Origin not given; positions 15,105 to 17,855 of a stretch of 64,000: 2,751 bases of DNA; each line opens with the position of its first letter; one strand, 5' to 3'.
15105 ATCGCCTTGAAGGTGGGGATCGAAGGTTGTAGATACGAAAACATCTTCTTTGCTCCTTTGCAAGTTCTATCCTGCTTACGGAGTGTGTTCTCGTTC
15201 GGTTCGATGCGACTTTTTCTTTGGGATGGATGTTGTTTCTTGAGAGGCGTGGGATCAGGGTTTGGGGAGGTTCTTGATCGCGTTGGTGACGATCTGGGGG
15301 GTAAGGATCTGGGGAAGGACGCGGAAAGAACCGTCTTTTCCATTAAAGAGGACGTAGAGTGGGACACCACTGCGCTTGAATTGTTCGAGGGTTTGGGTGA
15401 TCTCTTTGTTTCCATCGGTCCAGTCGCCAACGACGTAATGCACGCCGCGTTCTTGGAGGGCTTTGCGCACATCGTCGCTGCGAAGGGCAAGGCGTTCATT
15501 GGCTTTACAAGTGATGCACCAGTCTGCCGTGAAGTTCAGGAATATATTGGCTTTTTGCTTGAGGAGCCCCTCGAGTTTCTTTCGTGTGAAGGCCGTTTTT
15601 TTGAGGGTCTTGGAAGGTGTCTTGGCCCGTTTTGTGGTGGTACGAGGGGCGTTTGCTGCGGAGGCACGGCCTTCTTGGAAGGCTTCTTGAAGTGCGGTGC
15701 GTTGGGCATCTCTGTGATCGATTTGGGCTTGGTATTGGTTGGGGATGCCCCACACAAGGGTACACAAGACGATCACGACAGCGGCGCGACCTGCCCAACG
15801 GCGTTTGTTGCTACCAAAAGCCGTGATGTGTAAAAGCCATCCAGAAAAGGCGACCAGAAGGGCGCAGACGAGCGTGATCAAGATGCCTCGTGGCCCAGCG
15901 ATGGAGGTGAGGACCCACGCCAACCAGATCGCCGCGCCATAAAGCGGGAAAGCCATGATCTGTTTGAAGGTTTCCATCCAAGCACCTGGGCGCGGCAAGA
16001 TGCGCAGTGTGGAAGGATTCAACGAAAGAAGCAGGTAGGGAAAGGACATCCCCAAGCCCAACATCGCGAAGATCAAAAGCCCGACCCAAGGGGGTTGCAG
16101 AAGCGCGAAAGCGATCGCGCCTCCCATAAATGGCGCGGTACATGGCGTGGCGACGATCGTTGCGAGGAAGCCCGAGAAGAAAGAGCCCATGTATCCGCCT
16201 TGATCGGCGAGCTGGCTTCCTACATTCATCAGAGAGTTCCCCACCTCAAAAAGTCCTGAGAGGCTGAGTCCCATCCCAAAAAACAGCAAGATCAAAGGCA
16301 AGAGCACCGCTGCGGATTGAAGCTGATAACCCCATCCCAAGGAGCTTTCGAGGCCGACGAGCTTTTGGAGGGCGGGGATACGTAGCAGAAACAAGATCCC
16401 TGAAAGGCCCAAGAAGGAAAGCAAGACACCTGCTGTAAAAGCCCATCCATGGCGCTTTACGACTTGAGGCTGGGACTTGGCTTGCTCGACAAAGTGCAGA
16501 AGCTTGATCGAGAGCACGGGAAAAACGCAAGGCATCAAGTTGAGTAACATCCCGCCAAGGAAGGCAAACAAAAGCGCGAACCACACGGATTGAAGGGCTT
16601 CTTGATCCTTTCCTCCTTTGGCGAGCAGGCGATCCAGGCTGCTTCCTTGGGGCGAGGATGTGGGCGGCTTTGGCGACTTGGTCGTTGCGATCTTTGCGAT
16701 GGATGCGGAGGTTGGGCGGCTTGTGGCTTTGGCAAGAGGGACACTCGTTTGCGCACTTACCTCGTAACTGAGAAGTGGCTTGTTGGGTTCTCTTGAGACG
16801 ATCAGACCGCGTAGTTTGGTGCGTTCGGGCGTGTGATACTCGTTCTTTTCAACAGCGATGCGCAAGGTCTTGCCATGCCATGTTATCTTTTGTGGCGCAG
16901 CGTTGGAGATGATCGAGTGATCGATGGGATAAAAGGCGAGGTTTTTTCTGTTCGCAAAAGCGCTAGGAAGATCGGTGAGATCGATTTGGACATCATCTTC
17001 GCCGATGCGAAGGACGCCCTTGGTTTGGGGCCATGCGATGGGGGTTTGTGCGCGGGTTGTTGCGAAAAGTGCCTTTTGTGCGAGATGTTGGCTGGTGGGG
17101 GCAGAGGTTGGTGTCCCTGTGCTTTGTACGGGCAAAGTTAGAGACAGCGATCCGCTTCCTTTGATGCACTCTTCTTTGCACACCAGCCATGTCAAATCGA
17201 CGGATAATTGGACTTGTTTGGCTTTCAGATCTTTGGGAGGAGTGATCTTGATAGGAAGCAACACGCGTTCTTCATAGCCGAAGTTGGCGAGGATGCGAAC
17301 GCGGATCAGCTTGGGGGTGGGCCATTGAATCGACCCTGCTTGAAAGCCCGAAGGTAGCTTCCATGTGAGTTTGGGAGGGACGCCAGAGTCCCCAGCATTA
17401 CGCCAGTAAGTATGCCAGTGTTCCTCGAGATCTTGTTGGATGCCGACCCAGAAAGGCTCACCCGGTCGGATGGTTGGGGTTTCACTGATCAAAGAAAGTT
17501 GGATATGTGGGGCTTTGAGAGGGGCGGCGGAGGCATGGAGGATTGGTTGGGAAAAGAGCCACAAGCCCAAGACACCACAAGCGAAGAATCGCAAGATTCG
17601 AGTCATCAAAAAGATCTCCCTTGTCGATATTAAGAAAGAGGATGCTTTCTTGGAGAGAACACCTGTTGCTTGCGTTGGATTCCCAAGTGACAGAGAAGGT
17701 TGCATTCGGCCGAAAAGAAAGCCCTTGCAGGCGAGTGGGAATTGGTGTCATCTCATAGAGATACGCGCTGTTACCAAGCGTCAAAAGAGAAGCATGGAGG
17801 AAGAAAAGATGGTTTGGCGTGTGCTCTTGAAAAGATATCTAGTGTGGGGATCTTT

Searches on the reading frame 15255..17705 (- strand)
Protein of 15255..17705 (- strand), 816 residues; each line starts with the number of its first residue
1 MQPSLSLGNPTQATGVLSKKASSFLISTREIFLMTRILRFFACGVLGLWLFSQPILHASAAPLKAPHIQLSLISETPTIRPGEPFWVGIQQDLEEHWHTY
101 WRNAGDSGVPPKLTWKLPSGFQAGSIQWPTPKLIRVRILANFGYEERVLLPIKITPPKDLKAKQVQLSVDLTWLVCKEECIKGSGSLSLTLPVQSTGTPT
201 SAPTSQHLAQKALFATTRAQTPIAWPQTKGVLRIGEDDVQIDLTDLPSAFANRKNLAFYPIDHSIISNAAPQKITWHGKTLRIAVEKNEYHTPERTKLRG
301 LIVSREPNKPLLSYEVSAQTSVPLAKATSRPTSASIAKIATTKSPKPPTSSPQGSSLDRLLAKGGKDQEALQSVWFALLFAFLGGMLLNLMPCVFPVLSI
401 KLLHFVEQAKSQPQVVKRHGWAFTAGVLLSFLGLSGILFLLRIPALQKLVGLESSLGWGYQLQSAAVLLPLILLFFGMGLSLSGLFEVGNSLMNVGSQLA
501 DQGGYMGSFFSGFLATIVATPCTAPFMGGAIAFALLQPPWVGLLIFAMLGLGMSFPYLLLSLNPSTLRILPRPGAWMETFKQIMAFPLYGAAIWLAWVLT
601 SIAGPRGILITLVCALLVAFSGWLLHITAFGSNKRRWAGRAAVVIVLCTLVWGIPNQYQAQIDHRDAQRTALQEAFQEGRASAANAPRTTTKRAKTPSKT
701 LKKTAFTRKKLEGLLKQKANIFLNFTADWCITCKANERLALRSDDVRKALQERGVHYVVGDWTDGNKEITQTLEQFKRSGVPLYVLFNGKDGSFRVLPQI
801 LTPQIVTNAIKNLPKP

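Call 12: search_protein_families(library=pfam, proteins=[window:15255-17705:-], max_evalue=0.001)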
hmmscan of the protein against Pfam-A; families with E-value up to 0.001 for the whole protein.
window:15255-17705:- (816 aa): 4 families
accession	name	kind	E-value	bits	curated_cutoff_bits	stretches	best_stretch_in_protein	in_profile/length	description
PF11412.14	DsbD_N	-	5.8e-18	65.5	25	1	79-190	15-117/119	Thiol:disulfide interchange protein DsbD, N-terminal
PF02683.22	DsbD_TM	-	1.2e-16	61.1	27.1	1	375-596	2-215/219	Cytochrome C biogenesis protein transmembrane domain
PF13899.12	Thioredoxin_7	-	3.3e-14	53.2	27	1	710-788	9-82/83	Thioredoxin-like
PF13098.12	Thioredoxin_2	-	3.6e-05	24.5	27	1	716-792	3-86/104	Thioredoxin-like domain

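Call 63: search_protein_families(library=padloc, proteins=[window:15255-17705:-], max_evalue=0.001)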
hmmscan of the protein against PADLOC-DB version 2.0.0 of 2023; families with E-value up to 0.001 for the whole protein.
window:15255-17705:- (816 aa): 0 families
